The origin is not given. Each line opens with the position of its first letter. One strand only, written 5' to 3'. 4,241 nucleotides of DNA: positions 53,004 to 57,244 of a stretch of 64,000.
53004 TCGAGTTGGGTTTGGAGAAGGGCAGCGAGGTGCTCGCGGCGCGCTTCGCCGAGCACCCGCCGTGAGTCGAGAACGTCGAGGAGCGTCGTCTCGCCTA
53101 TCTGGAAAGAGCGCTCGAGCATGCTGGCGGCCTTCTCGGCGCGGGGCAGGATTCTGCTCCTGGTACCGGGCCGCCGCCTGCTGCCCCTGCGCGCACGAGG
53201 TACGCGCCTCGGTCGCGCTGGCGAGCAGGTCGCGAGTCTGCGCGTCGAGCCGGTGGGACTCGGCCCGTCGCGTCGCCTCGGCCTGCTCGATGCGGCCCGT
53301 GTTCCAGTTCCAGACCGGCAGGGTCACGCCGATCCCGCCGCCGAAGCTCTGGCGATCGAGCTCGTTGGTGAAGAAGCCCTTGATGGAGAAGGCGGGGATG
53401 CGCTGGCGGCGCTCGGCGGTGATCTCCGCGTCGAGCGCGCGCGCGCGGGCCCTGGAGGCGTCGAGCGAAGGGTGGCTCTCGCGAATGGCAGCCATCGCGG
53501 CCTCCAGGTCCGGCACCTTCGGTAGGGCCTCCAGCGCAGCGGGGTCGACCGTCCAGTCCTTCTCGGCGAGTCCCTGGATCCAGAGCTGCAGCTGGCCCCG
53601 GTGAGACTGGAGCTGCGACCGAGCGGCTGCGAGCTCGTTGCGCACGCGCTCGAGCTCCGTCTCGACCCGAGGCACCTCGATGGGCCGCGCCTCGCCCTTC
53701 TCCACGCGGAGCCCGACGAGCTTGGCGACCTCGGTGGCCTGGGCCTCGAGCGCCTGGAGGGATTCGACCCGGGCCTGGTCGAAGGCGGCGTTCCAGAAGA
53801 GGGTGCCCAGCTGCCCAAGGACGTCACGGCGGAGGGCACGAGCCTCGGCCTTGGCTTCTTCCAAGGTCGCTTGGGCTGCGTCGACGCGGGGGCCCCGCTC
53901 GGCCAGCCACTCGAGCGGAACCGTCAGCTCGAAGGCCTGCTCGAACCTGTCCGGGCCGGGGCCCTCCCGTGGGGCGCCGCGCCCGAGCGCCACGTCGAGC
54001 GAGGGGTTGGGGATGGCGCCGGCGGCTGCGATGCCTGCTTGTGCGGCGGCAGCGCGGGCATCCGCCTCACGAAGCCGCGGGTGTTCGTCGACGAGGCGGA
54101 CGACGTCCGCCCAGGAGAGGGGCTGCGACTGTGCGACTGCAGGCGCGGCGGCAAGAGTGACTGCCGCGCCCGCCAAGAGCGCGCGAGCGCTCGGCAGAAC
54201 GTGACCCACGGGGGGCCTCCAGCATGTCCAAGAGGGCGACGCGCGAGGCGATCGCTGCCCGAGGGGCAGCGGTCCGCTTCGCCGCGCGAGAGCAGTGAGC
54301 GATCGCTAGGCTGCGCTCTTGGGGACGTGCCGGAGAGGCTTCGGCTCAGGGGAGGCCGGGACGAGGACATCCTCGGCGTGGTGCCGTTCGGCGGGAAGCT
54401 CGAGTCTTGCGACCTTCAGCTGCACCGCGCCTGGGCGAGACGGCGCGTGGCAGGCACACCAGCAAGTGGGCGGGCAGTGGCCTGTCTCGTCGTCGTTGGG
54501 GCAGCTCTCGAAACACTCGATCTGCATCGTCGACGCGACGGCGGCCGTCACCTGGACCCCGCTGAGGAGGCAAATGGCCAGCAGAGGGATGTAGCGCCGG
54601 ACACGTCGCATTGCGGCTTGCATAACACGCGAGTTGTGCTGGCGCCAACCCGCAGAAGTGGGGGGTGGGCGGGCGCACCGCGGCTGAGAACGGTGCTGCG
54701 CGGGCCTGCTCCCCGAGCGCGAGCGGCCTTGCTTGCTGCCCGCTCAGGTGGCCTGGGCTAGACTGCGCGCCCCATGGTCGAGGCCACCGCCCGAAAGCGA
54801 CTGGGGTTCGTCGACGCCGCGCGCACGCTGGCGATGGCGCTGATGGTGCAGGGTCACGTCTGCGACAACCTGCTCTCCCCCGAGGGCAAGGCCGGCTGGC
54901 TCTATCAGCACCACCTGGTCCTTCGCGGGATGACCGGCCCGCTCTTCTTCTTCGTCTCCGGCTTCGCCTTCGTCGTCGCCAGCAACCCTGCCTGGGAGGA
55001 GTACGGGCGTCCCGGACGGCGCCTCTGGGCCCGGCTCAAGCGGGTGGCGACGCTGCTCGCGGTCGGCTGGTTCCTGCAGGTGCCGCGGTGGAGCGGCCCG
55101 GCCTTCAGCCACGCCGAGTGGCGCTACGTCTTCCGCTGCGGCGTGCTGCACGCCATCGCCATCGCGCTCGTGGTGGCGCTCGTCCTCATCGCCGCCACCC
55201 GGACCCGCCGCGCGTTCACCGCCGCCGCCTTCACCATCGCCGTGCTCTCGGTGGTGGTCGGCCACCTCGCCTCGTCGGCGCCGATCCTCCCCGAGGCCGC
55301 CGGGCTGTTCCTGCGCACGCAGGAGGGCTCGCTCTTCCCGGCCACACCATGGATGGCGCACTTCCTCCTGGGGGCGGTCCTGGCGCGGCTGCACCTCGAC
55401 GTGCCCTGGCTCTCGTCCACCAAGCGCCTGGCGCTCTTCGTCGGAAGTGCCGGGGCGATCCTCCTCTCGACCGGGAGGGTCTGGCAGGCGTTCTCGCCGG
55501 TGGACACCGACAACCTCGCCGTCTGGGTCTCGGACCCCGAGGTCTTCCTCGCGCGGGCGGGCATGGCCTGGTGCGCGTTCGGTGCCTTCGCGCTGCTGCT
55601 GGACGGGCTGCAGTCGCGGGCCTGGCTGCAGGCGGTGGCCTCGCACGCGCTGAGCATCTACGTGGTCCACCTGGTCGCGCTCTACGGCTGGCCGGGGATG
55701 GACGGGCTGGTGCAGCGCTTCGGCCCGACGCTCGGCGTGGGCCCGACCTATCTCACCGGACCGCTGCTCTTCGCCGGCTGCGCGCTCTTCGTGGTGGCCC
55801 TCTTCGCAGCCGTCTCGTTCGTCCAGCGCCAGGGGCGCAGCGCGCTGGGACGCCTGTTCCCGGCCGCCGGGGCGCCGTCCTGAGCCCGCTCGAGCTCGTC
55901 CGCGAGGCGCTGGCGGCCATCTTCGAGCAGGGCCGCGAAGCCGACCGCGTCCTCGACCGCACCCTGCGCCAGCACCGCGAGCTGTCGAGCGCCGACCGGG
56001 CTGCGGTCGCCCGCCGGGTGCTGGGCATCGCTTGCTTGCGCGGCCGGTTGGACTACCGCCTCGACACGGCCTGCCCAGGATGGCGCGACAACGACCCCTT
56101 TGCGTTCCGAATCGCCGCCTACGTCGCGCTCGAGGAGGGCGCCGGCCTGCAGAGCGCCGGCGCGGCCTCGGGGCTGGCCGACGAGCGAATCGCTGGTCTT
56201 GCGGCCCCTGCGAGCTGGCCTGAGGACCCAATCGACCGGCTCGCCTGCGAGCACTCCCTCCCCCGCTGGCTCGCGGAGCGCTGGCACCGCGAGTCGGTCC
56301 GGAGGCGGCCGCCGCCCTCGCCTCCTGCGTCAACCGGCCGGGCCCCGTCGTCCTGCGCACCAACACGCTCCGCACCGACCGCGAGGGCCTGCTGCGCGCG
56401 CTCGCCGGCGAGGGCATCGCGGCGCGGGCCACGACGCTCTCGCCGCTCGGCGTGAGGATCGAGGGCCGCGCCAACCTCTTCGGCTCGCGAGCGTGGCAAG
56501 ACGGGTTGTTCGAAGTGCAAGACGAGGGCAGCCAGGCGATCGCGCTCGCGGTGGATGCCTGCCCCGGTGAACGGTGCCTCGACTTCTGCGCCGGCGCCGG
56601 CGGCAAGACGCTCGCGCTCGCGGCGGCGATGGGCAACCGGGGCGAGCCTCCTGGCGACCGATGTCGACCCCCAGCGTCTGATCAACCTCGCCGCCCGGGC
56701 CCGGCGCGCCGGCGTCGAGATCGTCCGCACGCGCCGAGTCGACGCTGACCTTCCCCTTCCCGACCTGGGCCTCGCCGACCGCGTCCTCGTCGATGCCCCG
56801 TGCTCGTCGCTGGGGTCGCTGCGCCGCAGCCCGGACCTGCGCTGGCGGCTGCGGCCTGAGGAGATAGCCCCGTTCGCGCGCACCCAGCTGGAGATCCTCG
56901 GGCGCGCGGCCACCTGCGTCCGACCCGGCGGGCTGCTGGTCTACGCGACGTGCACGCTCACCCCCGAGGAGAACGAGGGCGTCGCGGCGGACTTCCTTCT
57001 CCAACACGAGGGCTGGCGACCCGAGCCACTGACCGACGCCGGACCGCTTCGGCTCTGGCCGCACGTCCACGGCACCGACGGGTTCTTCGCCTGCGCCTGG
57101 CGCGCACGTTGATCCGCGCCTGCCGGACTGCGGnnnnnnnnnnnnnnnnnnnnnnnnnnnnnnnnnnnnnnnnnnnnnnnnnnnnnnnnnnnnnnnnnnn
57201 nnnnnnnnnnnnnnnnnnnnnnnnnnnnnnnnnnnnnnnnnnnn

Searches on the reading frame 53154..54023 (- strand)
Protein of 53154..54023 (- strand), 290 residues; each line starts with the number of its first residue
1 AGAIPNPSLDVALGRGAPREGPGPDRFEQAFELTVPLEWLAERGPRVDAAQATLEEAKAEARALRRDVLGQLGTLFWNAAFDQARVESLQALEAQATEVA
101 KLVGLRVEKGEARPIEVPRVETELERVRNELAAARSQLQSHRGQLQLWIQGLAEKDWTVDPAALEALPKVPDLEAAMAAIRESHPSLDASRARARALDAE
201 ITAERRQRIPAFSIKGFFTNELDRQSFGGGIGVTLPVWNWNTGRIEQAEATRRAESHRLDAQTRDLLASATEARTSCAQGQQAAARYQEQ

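Call 12: search_protein_families(library=pfam, proteins=[window:53154-54023:-], max_evalue=0.01)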
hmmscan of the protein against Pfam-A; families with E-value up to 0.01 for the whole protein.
window:53154-54023:- (290 aa): 1 family
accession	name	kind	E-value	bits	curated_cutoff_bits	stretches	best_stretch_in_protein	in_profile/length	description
PF02321.23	OEP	-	8.1e-26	91.4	22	2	6-148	37-185/187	Outer membrane efflux protein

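Call 41: search_protein_representatives(protein=window:53154-54023:-)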
Query: 290 residues. Proteins with E-value up to 0.001 (for the whole library): 1778; up to 1e-10: 213; up to 1e-30: 60. The best 150 are listed.
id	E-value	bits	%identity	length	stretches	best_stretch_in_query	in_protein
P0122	1.6e-129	447.4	74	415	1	1-290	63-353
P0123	8.8e-96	336.8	70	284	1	69-290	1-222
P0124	1.6e-64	234.3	49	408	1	3-289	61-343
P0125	1.9e-59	217.6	43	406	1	3-289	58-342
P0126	7.5e-59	215.7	45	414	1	1-289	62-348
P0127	7.0e-57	209.2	45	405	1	1-289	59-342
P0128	1.3e-55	205.0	43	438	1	1-289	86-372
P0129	2.5e-55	204.1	43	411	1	4-288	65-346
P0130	3.1e-54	200.6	48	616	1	3-253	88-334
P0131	7.9e-54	199.2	43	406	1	3-289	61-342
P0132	1.6e-53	198.2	42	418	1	1-287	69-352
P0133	5.9e-53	196.3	42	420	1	2-289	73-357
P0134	7.0e-52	192.8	44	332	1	26-286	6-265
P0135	2.0e-50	188.1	42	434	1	2-285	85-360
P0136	5.0e-48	180.2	41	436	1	2-286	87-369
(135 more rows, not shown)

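Call 43: find_encoding_contigs(protein=P0122, flank=10000, max_places=4)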
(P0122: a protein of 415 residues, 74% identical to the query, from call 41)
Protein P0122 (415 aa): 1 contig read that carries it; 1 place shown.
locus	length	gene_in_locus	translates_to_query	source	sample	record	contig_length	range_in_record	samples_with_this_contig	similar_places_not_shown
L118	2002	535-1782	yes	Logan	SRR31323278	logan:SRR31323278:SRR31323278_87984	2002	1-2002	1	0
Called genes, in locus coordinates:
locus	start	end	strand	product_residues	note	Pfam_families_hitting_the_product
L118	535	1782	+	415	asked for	PF02321:OEP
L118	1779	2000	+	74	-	?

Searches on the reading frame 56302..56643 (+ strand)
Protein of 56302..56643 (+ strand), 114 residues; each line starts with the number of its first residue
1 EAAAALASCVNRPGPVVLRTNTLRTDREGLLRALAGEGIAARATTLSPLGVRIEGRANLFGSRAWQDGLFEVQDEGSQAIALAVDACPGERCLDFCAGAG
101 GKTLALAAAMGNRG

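Call 13: search_protein_families(library=pfam, proteins=[window:56302-56643:+], max_evalue=0.01)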
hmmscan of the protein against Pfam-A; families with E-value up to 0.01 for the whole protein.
window:56302-56643:+ (114 aa): 1 family
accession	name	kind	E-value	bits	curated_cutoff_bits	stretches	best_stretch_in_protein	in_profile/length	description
PF22458.1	RsmF-B_ferredox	-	6.1e-10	39.5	27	1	3-57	17-71/74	Methyltr_RsmF/B-like, ferredoxin-like domain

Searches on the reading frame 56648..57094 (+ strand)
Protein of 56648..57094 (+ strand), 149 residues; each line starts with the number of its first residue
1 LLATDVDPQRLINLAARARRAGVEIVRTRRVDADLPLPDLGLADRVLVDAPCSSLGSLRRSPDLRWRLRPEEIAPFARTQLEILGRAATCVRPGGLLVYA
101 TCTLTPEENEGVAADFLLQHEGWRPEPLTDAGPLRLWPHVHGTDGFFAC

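Call 13: search_protein_families(library=pfam, proteins=[window:56648-57094:+], max_evalue=0.01)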
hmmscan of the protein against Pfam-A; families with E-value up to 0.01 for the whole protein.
window:56648-57094:+ (149 aa): 1 family
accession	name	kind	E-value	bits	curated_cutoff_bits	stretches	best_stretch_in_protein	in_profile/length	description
PF01189.24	Methyltr_RsmB-F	-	1.2e-33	116.9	27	1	2-148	37-195/199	16S rRNA methyltransferase RsmB/F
